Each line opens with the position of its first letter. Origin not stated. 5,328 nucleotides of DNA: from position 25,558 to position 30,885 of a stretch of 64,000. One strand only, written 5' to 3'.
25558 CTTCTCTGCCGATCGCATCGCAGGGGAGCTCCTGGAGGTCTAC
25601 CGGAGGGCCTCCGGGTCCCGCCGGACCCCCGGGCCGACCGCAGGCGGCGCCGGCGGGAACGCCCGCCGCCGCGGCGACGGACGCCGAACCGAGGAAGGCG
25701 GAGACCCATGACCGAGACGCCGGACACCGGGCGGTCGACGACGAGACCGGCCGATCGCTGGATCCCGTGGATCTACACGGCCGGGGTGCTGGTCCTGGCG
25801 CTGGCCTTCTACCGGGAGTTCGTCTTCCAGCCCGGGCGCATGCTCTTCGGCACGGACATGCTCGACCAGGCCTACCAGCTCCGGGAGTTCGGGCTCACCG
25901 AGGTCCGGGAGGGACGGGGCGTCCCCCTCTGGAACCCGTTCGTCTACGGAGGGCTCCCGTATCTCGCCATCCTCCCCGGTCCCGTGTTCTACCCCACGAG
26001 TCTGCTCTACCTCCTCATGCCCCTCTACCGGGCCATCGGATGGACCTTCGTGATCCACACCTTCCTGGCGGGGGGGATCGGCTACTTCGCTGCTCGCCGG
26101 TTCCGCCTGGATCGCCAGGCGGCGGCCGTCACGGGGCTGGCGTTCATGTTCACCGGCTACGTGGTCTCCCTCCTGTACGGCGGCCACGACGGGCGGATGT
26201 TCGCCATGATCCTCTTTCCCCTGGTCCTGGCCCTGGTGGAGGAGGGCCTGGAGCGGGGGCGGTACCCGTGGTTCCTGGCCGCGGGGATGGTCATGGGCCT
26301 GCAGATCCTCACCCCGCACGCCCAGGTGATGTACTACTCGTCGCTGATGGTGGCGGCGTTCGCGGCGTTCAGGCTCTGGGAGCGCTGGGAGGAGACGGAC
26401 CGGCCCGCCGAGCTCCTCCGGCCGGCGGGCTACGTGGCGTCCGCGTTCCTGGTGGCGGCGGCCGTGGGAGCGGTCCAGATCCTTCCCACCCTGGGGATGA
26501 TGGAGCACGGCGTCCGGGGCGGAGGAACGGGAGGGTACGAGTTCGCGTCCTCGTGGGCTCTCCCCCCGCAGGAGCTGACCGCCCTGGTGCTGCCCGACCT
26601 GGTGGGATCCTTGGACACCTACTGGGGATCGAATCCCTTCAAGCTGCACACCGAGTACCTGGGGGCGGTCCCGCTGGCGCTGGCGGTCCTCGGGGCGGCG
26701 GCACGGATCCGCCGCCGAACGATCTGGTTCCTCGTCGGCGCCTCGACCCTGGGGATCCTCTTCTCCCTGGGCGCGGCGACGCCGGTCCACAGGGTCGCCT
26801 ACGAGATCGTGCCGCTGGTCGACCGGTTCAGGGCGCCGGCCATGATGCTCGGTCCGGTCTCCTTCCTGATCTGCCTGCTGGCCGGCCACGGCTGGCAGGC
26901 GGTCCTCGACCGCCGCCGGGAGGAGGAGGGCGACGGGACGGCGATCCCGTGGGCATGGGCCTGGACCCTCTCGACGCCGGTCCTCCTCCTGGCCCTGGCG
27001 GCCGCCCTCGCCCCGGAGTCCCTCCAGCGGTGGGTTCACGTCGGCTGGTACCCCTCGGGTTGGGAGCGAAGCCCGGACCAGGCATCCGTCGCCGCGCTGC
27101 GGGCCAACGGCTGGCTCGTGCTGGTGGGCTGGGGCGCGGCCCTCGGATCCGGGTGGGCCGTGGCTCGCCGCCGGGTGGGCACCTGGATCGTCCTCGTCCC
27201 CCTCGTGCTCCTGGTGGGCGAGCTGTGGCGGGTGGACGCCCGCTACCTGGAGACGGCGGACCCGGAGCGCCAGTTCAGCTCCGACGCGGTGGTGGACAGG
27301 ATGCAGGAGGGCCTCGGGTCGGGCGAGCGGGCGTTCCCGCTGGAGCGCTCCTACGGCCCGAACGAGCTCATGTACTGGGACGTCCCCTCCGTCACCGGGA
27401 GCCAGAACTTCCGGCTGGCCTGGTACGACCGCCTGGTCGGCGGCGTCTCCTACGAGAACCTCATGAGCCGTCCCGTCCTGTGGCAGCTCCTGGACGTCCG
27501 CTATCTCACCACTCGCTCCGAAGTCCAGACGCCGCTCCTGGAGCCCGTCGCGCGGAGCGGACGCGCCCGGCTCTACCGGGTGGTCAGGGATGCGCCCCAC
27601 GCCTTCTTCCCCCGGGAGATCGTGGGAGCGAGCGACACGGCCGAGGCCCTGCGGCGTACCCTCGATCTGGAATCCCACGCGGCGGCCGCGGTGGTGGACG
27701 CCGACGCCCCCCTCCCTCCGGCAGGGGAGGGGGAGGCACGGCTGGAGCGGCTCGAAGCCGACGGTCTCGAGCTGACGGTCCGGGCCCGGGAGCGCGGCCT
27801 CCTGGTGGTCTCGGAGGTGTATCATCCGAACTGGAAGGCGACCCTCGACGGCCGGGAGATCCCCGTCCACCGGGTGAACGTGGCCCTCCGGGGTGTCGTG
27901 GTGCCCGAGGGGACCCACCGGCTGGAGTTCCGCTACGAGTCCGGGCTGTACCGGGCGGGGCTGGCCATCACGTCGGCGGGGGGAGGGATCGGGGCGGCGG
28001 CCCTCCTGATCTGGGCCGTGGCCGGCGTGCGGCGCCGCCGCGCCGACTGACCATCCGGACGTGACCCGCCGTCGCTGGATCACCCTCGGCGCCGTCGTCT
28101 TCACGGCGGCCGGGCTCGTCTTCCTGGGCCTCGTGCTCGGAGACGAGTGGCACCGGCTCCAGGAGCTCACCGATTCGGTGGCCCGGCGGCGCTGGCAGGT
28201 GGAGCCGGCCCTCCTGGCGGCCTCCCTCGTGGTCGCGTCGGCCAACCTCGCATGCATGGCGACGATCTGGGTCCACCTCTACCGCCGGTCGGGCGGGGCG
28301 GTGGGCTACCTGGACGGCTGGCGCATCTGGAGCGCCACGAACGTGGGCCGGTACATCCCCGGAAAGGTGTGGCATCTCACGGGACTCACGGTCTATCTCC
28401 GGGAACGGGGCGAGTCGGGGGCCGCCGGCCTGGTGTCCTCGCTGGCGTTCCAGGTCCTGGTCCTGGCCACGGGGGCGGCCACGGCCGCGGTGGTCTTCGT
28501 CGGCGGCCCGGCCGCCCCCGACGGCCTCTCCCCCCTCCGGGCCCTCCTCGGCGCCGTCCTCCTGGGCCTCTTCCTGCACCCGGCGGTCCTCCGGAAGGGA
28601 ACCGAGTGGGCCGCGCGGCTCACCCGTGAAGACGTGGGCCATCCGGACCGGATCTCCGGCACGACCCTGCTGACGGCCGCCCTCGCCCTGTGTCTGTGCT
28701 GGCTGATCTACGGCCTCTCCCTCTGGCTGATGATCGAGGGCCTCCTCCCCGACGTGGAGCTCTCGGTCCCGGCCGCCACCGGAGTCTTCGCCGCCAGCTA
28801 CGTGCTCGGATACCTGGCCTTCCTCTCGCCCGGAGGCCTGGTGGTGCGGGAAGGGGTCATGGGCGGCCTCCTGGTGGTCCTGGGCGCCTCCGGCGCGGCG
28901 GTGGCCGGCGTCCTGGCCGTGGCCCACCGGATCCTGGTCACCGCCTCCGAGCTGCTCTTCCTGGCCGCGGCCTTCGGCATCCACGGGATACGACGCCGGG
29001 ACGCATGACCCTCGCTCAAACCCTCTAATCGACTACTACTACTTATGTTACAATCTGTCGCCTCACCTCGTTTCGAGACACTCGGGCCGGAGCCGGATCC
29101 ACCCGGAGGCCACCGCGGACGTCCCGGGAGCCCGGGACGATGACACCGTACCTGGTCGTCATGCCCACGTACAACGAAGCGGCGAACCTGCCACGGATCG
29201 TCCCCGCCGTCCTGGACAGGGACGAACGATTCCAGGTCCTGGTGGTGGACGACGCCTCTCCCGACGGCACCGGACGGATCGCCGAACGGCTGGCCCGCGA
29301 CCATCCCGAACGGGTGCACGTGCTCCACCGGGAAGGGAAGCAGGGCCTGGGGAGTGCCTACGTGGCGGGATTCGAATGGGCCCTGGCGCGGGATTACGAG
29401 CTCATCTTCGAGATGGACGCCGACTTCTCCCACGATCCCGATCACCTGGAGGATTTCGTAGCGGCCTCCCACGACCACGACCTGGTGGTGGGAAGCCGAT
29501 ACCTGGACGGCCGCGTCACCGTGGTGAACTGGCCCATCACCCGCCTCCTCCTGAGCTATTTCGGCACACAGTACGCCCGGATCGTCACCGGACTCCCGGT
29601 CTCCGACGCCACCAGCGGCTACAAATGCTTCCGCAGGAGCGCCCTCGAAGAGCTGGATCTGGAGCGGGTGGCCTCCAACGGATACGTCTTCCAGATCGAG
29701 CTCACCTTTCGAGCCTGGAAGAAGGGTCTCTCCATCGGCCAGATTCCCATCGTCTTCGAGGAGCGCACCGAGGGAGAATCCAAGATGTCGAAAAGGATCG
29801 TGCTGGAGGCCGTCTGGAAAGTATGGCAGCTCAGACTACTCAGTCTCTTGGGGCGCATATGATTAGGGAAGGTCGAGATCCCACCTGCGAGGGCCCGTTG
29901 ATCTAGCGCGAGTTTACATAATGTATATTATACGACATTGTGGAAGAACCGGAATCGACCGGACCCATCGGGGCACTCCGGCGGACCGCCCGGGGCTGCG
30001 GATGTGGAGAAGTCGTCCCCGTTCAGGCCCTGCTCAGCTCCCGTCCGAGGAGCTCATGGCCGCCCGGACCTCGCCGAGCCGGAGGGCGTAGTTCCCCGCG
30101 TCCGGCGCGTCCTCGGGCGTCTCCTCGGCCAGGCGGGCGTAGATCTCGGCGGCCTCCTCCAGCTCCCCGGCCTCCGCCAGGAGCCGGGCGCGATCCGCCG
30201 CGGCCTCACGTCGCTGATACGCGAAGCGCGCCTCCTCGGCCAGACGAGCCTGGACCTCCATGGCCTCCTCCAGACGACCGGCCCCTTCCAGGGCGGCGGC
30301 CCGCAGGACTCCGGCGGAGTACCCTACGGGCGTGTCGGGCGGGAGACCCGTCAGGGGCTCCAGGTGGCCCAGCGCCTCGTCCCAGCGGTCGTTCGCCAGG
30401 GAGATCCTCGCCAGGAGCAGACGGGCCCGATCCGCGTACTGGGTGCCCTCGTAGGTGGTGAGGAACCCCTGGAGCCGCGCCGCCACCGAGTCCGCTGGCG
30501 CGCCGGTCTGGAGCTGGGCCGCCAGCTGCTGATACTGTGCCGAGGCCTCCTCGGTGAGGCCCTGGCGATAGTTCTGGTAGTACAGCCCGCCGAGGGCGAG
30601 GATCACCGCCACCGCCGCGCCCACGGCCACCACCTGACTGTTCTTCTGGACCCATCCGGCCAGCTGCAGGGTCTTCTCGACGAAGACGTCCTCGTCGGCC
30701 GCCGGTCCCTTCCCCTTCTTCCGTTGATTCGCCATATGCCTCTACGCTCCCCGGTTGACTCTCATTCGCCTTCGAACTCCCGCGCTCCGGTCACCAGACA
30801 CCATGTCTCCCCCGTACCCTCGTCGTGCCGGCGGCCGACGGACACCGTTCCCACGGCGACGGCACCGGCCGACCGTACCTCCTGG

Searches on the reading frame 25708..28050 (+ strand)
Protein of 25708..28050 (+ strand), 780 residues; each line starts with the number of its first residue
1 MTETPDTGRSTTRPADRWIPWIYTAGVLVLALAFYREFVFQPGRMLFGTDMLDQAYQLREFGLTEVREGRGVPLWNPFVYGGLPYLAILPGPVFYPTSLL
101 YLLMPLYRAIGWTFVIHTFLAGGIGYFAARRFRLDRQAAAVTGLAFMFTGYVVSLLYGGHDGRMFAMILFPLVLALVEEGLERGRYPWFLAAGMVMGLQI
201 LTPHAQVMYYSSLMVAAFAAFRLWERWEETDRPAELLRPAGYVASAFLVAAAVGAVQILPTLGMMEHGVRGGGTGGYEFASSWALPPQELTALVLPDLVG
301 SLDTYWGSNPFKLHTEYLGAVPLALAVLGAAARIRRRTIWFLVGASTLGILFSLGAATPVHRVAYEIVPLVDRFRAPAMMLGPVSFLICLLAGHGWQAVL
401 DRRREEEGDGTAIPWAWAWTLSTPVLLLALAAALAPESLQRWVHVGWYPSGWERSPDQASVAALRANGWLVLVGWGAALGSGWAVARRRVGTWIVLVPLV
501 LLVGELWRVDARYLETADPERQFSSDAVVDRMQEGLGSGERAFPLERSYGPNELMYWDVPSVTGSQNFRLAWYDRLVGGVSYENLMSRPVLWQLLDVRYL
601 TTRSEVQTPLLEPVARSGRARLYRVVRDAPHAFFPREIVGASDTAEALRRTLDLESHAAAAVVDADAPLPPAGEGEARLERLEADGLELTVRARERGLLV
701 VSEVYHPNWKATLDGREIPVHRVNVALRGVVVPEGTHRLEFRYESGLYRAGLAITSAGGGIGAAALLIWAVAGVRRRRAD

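Call 9: search_protein_families(library=pfam, proteins=[window:25708-28050:+])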
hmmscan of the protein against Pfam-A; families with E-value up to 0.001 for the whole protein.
window:25708-28050:+ (780 aa): 1 family
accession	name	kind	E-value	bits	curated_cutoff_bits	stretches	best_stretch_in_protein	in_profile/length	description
PF09586.16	YfhO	-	2.8e-13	49.6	28.5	1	683-755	762-835/835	Bacterial membrane protein YfhO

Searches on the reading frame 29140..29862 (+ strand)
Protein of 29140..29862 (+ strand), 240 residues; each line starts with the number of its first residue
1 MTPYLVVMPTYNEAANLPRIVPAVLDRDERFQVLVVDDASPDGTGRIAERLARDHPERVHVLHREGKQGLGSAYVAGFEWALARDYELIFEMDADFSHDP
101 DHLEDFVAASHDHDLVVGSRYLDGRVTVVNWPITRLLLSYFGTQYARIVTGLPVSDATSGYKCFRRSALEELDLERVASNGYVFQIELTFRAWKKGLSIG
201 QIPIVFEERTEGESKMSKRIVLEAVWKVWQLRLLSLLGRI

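Call 9: search_protein_families(library=pfam, proteins=[window:29140-29862:+])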
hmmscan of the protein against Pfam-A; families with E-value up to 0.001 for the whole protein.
window:29140-29862:+ (240 aa): 2 families
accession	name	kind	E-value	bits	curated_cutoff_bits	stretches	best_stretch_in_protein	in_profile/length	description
PF00535.33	Glycos_transf_2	-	6.3e-34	117.8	23.3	1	6-172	2-167/168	Glycosyl transferase family 2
PF13641.12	Glyco_tranf_2_3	-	7.6e-09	36.4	27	1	4-205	3-207/230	Glycosyltransferase like family 2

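Call 14: search_protein_families(library=ncbifam, proteins=[window:29140-29862:+])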
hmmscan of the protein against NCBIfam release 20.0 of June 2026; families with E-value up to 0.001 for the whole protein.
window:29140-29862:+ (240 aa): 16 families
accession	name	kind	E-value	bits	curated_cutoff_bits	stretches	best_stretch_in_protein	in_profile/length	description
TIGR04182.1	glyco_TIGR04182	equivalog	2.6e-16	59.9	325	1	6-215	4-200/293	S-layer glycoprotein N-glycosyltransferase AglJ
TIGR03469.1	HpnB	hypoth_equivalog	6e-14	51.9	379.25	1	6-119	48-169/386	hopene-associated glycosyltransferase HpnB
NF058614.1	PPMAGASynPpgS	equivalog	5.3e-12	45.6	370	1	6-176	4-169/226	polyprenyl-phospho-N-acetylgalactosaminyl synthase PpgS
NF041391.1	DPhHxTase_Halo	equivalog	3e-11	42.7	375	1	8-216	1-192/213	dolichyl-phosphate hexose transferase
NF007986.1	PRK10714.1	equivalog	7e-10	38.4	529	1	6-238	10-238/316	undecaprenyl-phosphate 4-deoxy-4-formamido-L-arabinose transferase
TIGR03937.1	PgaC_IcaA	equivalog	1.5e-08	34.1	422.3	1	6-104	49-144/407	poly-beta-1,6-N-acetyl-D-glucosamine synthase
NF041875.1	EPS_EpsD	equivalog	6.4e-08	32.4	370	1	6-113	3-107/325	exopolysaccharide biosynthesis glycosyltransferase EpsD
NF047588.1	GlcsyltransPgfSStrep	equivalog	6.7e-08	32.1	500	1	7-172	6-167/308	glycosyltransferase PgfS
TIGR03965.1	mycofact_glyco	equivalog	2e-07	30.2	280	1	6-120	78-190/467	mycofactocin biosynthesis glycosyltransferase MftF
TIGR04283.1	glyco_like_mftF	equivalog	1.7e-06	27.8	182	1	6-53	3-51/221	TIGR04283 family arsenosugar biosynthesis glycosyltransferase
NF047683.1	TeichurnBiosyTuaG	equivalog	1.8e-05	24.5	400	1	6-108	10-109/252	teichuronic acid biosynthesis protein TuaG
NF053846.1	glyco_with_XrtP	equivalog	3.9e-05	22.5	520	1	7-119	46-167/440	XrtP-associated glycosyltransferase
NF045692.1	OglycostaseCruG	equivalog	4.4e-05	22.6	600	1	6-200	45-246/386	2'-O-glycosyltransferase CruG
NF007482.0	PRK10073.1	equivalog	5.4e-05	22.3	423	1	6-115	10-115/334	glycosyltransferase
NF038302.1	EPS_HpsE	equivalog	7.9e-05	21.8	300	1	6-81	5-85/307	hormogonium polysaccharide biosynthesis glycosyltransferase HpsE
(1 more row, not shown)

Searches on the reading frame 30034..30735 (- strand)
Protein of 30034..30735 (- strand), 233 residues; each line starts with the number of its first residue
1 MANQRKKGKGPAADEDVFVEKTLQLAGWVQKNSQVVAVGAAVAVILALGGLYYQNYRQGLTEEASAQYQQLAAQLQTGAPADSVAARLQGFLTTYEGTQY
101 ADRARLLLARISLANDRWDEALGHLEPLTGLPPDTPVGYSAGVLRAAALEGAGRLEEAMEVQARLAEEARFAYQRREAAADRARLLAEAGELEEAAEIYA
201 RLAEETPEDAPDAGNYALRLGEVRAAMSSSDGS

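Call 9: search_protein_families(library=pfam, proteins=[window:30034-30735:-])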
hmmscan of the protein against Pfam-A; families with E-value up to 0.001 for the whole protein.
window:30034-30735:- (233 aa): 3 families
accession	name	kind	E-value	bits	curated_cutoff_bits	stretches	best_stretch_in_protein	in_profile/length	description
PF09976.15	TPR_21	-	1.6e-14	54.6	25.5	1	28-206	3-176/193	Tetratricopeptide repeat-like domain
PF14559.12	TPR_19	-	5.9e-06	27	25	0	102-135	25-58/68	Tetratricopeptide repeat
PF13428.12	TPR_14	-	4.5e-05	24.2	23.5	0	177-211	2-36/44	Tetratricopeptide repeat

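Call 10: find_encoding_contigs(protein=window:30034-30735:-, flank=10000, max_places=6)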
Protein window:30034-30735:- (233 aa): 4 contigs read that carry it; 4 places shown.
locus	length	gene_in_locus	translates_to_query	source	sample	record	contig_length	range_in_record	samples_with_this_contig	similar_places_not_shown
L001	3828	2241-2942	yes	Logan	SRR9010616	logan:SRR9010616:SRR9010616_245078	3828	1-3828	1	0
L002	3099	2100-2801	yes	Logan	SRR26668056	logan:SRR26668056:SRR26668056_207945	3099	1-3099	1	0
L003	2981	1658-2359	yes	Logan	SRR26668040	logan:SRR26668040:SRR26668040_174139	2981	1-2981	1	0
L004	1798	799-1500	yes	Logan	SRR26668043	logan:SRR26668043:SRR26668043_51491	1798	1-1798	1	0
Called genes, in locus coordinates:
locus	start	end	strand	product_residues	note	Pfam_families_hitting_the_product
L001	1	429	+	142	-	?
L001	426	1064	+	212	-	PF01135:PCMT, PF13847:Methyltransf_31 (weak), PF08241:Methyltransf_11, PF13649:Methyltransf_25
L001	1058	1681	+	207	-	PF09335:VTT_dom (weak)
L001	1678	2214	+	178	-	-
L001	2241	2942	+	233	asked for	PF09976:TPR_21, PF14559:TPR_19 (faint)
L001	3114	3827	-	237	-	?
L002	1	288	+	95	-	?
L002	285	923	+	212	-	PF01135:PCMT, PF13847:Methyltransf_31 (weak), PF08241:Methyltransf_11, PF13649:Methyltransf_25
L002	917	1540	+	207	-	PF09335:VTT_dom (weak)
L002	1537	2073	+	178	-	-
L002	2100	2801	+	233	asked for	PF09976:TPR_21, PF14559:TPR_19 (faint)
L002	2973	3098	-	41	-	?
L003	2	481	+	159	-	?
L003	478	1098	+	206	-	PF09335:VTT_dom (weak)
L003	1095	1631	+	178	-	-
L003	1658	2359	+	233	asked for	PF09976:TPR_21, PF14559:TPR_19 (faint)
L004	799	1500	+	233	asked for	PF09976:TPR_21, PF14559:TPR_19 (faint)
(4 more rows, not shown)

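Call 14: search_protein_families(library=ncbifam, proteins=[window:30034-30735:-])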
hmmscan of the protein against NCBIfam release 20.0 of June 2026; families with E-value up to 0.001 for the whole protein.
window:30034-30735:- (233 aa): 1 family
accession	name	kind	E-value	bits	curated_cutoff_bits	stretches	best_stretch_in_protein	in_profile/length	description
NF052312.1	T9SS_PorW_SprE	equivalog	0.00066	18.4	250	0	57-141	630-713/716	type IX secretion system periplasmic lipoprotein PorW/SprE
